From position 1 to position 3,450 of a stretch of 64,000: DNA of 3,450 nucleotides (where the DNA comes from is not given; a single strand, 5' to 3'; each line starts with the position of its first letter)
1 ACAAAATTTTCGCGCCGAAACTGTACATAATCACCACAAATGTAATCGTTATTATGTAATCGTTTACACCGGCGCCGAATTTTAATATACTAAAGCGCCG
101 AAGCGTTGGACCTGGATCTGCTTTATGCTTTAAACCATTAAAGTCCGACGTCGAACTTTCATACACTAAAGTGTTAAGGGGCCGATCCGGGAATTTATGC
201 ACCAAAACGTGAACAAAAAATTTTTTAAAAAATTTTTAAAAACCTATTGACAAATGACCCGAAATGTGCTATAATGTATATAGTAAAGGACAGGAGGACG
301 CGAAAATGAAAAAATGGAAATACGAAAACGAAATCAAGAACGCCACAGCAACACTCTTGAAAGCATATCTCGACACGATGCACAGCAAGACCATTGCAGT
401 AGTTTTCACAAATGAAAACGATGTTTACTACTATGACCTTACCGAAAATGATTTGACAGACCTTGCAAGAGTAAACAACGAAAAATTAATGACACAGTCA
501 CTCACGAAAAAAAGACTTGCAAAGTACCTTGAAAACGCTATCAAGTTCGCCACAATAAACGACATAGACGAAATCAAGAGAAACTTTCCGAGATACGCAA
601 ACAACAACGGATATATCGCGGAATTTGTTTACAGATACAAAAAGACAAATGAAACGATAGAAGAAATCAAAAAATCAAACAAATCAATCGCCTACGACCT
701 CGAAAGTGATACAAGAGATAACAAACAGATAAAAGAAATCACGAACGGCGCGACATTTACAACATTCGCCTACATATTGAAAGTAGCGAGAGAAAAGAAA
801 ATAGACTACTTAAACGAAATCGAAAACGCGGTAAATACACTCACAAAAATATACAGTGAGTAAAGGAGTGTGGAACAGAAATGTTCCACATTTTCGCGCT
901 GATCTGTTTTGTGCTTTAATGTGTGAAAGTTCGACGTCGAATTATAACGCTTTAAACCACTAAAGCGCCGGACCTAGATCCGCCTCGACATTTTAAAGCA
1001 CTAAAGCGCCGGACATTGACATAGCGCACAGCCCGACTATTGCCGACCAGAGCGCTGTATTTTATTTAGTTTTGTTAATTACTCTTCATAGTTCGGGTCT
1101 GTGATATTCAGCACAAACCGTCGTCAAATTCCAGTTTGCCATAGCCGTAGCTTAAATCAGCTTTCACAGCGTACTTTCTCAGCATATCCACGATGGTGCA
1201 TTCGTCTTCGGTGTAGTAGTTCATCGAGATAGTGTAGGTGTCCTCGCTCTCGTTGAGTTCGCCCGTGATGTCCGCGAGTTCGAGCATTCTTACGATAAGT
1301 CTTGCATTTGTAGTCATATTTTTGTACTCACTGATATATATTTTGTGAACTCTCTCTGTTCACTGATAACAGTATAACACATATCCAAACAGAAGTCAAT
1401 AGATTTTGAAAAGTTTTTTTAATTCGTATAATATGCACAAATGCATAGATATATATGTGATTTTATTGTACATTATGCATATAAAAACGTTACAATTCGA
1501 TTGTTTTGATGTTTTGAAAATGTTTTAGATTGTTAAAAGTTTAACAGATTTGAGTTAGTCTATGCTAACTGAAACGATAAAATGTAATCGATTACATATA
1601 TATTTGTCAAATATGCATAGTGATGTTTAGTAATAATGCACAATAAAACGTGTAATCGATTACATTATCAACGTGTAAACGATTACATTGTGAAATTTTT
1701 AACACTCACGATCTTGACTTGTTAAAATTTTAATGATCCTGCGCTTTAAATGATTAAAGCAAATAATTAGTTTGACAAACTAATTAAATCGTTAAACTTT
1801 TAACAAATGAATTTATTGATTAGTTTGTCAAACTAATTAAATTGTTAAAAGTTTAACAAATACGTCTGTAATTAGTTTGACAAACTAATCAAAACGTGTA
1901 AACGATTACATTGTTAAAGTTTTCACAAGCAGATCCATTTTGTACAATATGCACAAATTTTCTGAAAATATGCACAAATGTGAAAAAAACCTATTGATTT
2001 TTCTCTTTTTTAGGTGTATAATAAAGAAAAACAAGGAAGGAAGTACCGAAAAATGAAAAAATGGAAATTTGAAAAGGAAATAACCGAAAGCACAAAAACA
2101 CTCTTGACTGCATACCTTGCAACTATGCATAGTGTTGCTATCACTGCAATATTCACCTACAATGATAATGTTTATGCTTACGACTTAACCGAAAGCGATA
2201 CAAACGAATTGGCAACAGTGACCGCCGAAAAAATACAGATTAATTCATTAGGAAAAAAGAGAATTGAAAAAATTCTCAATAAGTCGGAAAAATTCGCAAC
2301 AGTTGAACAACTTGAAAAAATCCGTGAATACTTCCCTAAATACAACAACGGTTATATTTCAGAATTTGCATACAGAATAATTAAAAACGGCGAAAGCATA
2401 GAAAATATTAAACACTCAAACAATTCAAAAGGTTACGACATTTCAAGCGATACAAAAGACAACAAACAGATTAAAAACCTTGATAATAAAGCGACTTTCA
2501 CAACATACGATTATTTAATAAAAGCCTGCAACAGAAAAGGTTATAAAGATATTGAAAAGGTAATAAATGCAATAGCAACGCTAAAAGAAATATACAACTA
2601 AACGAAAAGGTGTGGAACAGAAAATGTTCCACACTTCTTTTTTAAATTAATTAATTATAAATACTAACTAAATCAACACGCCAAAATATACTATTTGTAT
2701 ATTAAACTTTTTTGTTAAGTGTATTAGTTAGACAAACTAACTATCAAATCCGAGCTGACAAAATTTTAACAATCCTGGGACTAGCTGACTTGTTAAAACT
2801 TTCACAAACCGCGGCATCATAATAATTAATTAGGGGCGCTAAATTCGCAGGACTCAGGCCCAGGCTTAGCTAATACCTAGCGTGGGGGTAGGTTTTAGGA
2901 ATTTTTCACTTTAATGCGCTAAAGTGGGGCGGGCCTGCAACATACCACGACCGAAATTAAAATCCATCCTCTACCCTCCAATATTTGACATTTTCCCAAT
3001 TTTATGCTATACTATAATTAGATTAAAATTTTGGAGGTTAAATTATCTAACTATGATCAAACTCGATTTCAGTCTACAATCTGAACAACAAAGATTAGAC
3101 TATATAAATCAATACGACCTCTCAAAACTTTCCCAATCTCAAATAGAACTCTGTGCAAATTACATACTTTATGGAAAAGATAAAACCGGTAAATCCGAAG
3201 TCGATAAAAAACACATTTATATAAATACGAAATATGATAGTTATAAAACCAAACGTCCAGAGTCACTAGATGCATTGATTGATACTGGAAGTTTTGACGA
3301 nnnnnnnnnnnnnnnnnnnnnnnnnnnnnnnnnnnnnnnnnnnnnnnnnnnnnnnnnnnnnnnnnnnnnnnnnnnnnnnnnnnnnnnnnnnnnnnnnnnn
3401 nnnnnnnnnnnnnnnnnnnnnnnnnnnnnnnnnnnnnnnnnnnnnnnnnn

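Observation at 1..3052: Left-end 3 kb is about half non-coding and built from repeated promoter/terminator/operator modules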

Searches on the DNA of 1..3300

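Call 30: search_rna_families(source=window, start=1, end=3300, threshold=evalue, max_evalue=1)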
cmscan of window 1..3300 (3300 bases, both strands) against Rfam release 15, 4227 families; matches with E-value up to 1: 8.
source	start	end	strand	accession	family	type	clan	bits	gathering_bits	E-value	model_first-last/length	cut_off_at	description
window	1816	1892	-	RF03596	mir-5880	Gene; miRNA;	-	27.1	97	0.016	1-79/79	no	mir-5880 microRNA precursor family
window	1816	1892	+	RF03596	mir-5880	Gene; miRNA;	-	26.7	97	0.021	1-79/79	no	mir-5880 microRNA precursor family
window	1766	1838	-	RF03749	MIR2617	Gene; miRNA;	-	25.7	46.5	0.29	1-86/86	no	MIR2617 microRNA precursor family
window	3190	3265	-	RF03303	mir-973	Gene; miRNA;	-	25.3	63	0.097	1-84/84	no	mir-973 microRNA precursor family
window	1813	1895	-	RF00990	mir-552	Gene; miRNA;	-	24.8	100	0.082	1-83/83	no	mir-552 microRNA precursor family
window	1295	1367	+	RF00078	MicA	Gene; sRNA;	-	24.6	41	0.9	1-75/75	no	MicA sRNA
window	1809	1902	+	RF00927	mir-582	Gene; miRNA;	-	22.7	84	0.34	1-83/83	no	mir-582 microRNA precursor family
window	1813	1896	-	RF00991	mir-599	Gene; miRNA;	-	22.3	94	0.17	1-88/88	no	mir-599 microRNA precursor family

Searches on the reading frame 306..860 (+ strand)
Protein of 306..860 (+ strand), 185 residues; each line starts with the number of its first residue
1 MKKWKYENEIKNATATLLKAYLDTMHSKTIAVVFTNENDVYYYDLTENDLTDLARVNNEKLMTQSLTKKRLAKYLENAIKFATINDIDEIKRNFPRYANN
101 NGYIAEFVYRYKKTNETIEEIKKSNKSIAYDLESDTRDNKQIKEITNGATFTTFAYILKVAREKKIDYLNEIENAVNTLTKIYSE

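Call 11: search_protein_families(library=pfam, proteins=[window:306-860:+], max_evalue=0.01)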
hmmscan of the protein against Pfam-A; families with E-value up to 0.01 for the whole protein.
window:306-860:+ (185 aa): 1 family
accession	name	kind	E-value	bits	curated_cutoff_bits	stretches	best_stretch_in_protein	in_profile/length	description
PF08145.17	BOP1NT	-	0.0046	17.4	29.6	1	10-142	17-149/259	BOP1NT (NUC169) domain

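Call 12: search_protein_families(library=phrogs, proteins=[window:306-860:+], max_evalue=0.01)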
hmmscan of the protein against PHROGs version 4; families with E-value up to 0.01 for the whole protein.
window:306-860:+ (185 aa): 1 family
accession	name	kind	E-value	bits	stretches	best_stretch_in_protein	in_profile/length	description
phrog_20350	-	unknown function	0.0084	17.3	1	5-52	17-61/85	-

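Call 21: find_homologous_proteins(query=window:306-860:+)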
Query window:306-860:+ (185 aa): 25 proteins with E <= 0.001 among 147 candidates.
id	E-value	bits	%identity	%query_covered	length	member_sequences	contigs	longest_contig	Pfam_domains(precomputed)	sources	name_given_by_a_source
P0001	3.3e-107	374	97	100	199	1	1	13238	-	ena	-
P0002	5.5e-107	373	97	99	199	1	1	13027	-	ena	-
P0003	1.7e-106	372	96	100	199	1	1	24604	-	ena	-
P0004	3.1e-106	371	95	100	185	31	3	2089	-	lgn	-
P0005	2.9e-105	368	95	100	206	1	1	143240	-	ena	-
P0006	3.2e-105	367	94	100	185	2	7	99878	-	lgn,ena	-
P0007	4.3e-105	367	94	100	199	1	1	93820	-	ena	-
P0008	5.1e-102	357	92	100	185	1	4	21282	-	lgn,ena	-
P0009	1.1e-101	356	91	100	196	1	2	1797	-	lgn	-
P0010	1.3e-98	346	89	100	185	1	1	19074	-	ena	-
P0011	1.2e-80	287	78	100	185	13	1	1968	-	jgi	jgi:hypothetical protein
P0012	1.5e-62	229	61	99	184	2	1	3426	-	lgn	-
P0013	2.3e-61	225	61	99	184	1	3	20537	-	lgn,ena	-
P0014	6.9e-61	223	62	100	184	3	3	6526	-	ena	-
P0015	2.4e-60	221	92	61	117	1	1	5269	-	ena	-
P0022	6.7e-48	181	50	99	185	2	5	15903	-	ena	-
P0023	2.2e-47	179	54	99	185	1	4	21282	-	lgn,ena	-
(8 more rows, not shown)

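Call 22: find_encoding_contigs(protein=P0005, flank=10000, max_places=4)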
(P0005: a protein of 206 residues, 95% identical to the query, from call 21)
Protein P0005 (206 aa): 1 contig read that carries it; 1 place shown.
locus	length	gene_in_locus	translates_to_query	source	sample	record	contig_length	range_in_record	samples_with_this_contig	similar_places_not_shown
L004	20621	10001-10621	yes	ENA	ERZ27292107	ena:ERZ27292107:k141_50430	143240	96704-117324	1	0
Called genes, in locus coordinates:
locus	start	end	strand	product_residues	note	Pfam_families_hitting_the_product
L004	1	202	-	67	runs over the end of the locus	-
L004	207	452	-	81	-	-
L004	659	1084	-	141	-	-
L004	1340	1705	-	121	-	-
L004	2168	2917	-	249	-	-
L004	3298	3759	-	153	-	-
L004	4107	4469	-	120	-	-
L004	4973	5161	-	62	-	-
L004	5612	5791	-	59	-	-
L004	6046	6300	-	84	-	-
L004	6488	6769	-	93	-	-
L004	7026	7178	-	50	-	-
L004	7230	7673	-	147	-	-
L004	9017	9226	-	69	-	-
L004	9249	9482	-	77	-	-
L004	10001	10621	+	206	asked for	-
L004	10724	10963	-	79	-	-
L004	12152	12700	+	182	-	-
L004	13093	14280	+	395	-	-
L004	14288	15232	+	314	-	PF27269:YonG_N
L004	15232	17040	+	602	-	-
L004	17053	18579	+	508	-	-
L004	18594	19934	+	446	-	PF27290:YonD_N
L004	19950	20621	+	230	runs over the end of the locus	-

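Call 23: find_encoding_contigs(protein=P0006, flank=10000, max_places=6)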
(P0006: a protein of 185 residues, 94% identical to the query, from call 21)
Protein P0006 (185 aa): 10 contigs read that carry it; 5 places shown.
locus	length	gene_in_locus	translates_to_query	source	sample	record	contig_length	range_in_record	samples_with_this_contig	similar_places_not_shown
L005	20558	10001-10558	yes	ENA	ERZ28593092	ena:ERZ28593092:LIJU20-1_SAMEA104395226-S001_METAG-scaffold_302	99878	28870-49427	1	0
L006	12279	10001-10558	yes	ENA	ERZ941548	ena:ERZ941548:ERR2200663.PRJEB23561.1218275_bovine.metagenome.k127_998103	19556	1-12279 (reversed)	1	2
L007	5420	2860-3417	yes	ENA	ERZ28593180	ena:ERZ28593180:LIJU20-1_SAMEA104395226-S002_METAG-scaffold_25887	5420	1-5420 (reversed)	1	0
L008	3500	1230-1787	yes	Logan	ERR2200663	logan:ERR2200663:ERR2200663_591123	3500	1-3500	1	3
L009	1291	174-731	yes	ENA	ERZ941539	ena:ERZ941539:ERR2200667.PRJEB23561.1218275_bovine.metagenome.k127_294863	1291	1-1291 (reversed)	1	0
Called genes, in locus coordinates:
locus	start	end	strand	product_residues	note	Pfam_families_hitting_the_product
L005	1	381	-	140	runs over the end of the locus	-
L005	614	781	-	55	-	-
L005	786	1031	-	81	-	-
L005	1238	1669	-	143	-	-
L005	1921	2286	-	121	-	-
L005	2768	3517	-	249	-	-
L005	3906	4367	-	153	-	-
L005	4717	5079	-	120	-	-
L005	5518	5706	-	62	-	-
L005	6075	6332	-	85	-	-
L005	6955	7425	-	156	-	-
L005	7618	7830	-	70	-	-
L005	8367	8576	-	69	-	-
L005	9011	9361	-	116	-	-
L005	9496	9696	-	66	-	PF24024:DUF7336 (weak)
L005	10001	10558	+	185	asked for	-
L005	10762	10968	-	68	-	-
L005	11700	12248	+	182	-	-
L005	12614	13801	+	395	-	-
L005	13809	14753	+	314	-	PF27269:YonG_N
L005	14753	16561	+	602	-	-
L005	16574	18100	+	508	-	-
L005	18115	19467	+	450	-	-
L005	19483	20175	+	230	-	-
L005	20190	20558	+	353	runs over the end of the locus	PF27364:YonB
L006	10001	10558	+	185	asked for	-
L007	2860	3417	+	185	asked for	-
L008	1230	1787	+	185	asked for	-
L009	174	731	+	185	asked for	-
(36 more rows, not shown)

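Call 40: find_encoding_contigs(protein=P0013, flank=10000, max_places=3)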
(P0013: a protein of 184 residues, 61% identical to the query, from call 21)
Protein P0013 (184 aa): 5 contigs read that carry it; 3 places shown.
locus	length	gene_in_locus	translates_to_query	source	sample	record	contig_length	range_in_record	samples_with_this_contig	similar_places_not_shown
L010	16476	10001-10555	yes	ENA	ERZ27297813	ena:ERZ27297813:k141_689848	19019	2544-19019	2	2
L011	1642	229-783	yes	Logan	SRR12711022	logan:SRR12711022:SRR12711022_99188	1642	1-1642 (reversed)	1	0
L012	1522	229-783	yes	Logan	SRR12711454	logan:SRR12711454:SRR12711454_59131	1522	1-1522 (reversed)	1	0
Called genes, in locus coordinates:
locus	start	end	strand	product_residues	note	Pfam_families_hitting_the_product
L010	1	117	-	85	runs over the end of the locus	-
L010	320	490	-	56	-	-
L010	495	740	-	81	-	-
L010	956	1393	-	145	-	-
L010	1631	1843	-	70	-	-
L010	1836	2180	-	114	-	-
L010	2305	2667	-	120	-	-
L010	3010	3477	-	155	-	-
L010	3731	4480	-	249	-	-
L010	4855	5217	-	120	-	-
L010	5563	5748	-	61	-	-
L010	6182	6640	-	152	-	-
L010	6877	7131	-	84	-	-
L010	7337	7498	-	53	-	-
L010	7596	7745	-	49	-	-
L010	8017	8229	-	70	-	-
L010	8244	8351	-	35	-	-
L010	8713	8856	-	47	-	-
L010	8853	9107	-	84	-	-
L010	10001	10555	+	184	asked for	-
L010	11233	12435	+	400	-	-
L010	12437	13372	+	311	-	PF27269:YonG_N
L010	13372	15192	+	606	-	-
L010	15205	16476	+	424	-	?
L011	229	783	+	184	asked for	-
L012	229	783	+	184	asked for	-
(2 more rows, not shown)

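Call 41: find_encoding_contigs(protein=P0022, flank=10000, max_places=3)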
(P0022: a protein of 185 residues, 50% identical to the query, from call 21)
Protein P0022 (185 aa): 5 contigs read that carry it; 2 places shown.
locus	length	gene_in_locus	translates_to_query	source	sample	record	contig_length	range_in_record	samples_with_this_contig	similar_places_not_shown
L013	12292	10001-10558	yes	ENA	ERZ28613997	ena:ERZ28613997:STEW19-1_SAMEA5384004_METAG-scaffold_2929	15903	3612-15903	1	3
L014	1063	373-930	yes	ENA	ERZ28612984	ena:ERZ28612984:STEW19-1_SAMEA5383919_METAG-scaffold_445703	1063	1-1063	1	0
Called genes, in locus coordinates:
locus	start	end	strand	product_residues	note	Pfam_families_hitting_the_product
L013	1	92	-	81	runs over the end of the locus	-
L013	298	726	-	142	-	-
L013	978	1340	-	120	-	-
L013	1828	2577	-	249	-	-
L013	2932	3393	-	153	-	-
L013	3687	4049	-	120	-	-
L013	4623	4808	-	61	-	-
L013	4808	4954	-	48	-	-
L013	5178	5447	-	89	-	-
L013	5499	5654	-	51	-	-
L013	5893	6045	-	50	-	-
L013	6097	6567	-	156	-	-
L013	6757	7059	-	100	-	-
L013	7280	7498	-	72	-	-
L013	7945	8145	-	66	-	PF24024:DUF7336 (weak)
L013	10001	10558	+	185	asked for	-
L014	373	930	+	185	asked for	-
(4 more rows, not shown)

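Call 42: find_encoding_contigs(protein=P0023, flank=10000, max_places=3)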
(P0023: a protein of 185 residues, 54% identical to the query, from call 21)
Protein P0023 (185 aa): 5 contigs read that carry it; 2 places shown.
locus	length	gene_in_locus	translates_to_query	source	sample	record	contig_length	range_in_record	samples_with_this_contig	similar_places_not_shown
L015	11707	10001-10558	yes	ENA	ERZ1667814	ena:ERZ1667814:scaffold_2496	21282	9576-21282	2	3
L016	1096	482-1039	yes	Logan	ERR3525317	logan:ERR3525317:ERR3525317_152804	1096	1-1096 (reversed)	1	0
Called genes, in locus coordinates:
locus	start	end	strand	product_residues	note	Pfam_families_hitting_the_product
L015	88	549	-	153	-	-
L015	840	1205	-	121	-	-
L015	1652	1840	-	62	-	-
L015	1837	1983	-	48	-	-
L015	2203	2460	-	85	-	-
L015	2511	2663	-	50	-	-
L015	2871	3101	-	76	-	-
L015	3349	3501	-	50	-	-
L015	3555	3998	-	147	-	-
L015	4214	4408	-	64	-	-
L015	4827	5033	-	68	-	-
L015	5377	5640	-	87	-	-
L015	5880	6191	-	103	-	-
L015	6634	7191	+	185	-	-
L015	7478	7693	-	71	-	-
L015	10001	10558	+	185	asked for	-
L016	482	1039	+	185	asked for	-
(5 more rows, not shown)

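Call 46: search_solved_structures(query=A1, max_evalue=1)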
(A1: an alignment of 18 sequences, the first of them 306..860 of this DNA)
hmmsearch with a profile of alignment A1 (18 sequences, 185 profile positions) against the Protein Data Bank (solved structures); distinct sequences matched with E-value up to 1: 3.
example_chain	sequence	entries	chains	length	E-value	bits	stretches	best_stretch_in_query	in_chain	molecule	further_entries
9rif_B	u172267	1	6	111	0.28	14.2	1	47-118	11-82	Oocyst rupture protein 2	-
6tps_P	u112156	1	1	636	0.67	13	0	41-100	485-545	RNA polymerase I-specific transcription initiation factor RRN6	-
8hkx_S24E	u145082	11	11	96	0.79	12.7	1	62-112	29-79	30S ribosomal protein S24e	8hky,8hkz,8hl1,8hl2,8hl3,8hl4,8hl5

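Call 54: predict_structure(alignment_id=A1)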
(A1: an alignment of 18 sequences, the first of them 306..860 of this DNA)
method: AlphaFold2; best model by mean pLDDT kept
length: 185 residues; sequences in the alignment: 18
mean_pLDDT: 91.8   pTM: 0.86
mean pLDDT of the five models: 91.8, 91.4, 91.0, 90.3, 89.7
residues with pLDDT >= 90: 154; 70-90: 19; 50-70: 12; < 50: 0
segments of 3 or more residues with pLDDT < 50: none
pLDDT, mean of each block of 10 residues (from residue 1): 83 97 92 95 96 94 94 95 97 93 94 93 71 80 92 95 96 97 89
secondary structure, 60 per line:
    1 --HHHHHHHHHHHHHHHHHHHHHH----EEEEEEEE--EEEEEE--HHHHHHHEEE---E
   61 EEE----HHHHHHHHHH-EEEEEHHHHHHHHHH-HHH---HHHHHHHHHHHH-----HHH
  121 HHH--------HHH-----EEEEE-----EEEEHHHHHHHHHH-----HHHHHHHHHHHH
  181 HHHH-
elements in order: H3-24 E29-36 E39-44 H47-53 E54-56 E60-63 H68-77 E79-83 H84-93 H101-112 H118-123 E140-144 E150-153 H154-163 H169-184

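Call 58: fold_search(model_id=the predicted structure, library=pdb)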
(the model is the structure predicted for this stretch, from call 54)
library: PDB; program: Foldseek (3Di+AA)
matches with E <= 10: 450; with E <= 0.001: 0
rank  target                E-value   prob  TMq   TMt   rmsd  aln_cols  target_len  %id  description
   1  3ldn_A                2.0e-01  0.04  0.12  0.07  19.8       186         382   12  Crystal structure of human GRP78 (70kDa heat shock protein 5 / BIP) ATPase domain in apo form (released 2011-01-26)
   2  3iuc_C                2.8e-01  0.04  0.11  0.08  19.7       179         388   11  Crystal structure of the human 70kDa heat shock protein 5 (BiP/GRP78) ATPase domain in complex with ADP (released 2009-09-22)
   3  6ha7_B                3.8e-01  0.03  0.11  0.07  19.7       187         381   10  Crystal structure of the BiP NBD and MANF complex (released 2019-02-06)
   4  3qfp                  4.0e-01  0.05  0.15  0.08  19.3       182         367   11  Crystal structure of yeast Hsp70 (Bip/Kar2) ATPase domain (released 2011-06-29)
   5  5ex5_B                4.5e-01  0.03  0.13  0.08  19.6       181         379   10  Crystal structure of human GRP78 (70kDa heat shock protein 5 / BIP) ATPase domain in complex with 7-deaza-ADP and inor (released 2016-06-15)
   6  5exw_B                4.5e-01  0.02  0.13  0.08  19.7       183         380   10  Crystal structure of human GRP78 (70kDa heat shock protein 5 / BIP) ATPase domain in complex with 7-deaza-ATP (released 2016-06-15)
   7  6zmd_A                4.8e-01  0.04  0.13  0.06  19.0       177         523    9  Crystal structure of HYPE covalently tethered to BiP bound to AMP-PNP (released 2021-04-14)
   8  1yuw                  4.8e-01  0.02  0.11  0.05  19.7       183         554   14  crystal structure of bovine hsc70(aa1-554)E213A/D214A mutant (released 2005-10-04)
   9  6ha7_A                5.0e-01  0.02  0.11  0.07  19.7       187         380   11  Crystal structure of the BiP NBD and MANF complex (released 2019-02-06)
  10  3a8y_B                5.4e-01  0.02  0.11  0.06  19.1       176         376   16  Crystal structure of the complex between the BAG5 BD5 and Hsp70 NBD (released 2010-03-31)
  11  6hab                  5.4e-01  0.02  0.13  0.07  19.9       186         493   11  Crystal structure of BiP V461F (apo) (released 2019-02-06)
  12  5mb9_A                6.4e-01  0.02  0.13  0.06  19.6       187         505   14  Crystal structure of the eukaryotic ribosome associated complex (RAC), a unique Hsp70/Hsp40 pair (released 2016-12-28)
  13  6s02_B                6.4e-01  0.02  0.11  0.07  19.6       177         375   14  Plasmodium falciparum Hsp70-x chaperone nucleotide binding domain - ADP bound state (released 2019-10-02)
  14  5ey4_B                6.4e-01  0.02  0.11  0.08  19.9       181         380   10  Crystal structure of human GRP78 (70kDa heat shock protein 5 / BIP) ATPase domain in complex with 2'-deoxy-ATP (released 2016-06-15)
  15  6h9u_A                7.2e-01  0.02  0.13  0.08  19.5       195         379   11  Crystal structure of the BiP NBD and MANF SAP complex (released 2019-02-06)
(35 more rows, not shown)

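Call 65: fold_search(model_id=the predicted structure, library=viral)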
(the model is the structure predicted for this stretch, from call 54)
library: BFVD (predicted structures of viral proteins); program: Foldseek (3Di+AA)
matches with E <= 10: 305; with E <= 0.001: 0
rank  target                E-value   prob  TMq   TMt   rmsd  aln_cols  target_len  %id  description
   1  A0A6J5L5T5            8.0e-02  0.08  0.15  0.14  19.4       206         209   12  Uncharacterized protein [uncultured Caudovirales phage]
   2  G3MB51                2.5e-01  0.11  0.13  0.17  15.0        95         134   12  Gp671 [Bacillus phage G]
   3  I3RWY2                6.3e-01  0.03  0.12  0.05  17.9       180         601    9  p65 protein [Citrus tristeza virus]
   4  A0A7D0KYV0            8.5e-01  0.04  0.11  0.19  11.4        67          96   19  (no name in the UniProt tables at hand)
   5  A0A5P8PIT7            9.5e-01  0.04  0.17  0.17  14.9       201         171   11  Uncharacterized protein [Serratia phage Muldoon]
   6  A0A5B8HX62            1.1e+00  0.01  0.12  0.06  17.2       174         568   14  Uncharacterized protein [Mimiviridae sp. ChoanoV1]
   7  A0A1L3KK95            1.2e+00  0.02  0.13  0.13  17.2       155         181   10  (no name in the UniProt tables at hand)
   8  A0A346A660            1.4e+00  0.02  0.09  0.18  13.4        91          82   13  (no name in the UniProt tables at hand)
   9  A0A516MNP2            1.4e+00  0.02  0.16  0.16  17.8       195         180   11  (no name in the UniProt tables at hand)
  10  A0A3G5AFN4            1.5e+00  0.05  0.16  0.17  12.2        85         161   13  Putative ORFan [Satyrvirus sp.]
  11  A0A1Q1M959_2          1.5e+00  0.02  0.10  0.02  14.7        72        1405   11  Replicase [Agaricus bisporus endornavirus 1]
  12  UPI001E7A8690         1.7e+00  0.03  0.09  0.15   9.5        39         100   18  (no name look-up for this kind of identifier)
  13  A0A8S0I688            1.7e+00  0.02  0.13  0.14  12.9       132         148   11  (no name in the UniProt tables at hand)
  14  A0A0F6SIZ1            1.8e+00  0.07  0.17  0.34   7.7        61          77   20  Uncharacterized protein [Sinorhizobium phage phiN3]
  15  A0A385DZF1            1.9e+00  0.10  0.16  0.29   3.5        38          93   18  DUF1508 domain-containing protein [Gordonia phage Horus]
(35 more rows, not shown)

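Call 72: search_protein_families(library=ncbifam, proteins=[window:306-860:+], max_evalue=0.01)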
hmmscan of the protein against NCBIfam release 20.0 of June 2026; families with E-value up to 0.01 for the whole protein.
window:306-860:+ (185 aa): 0 families
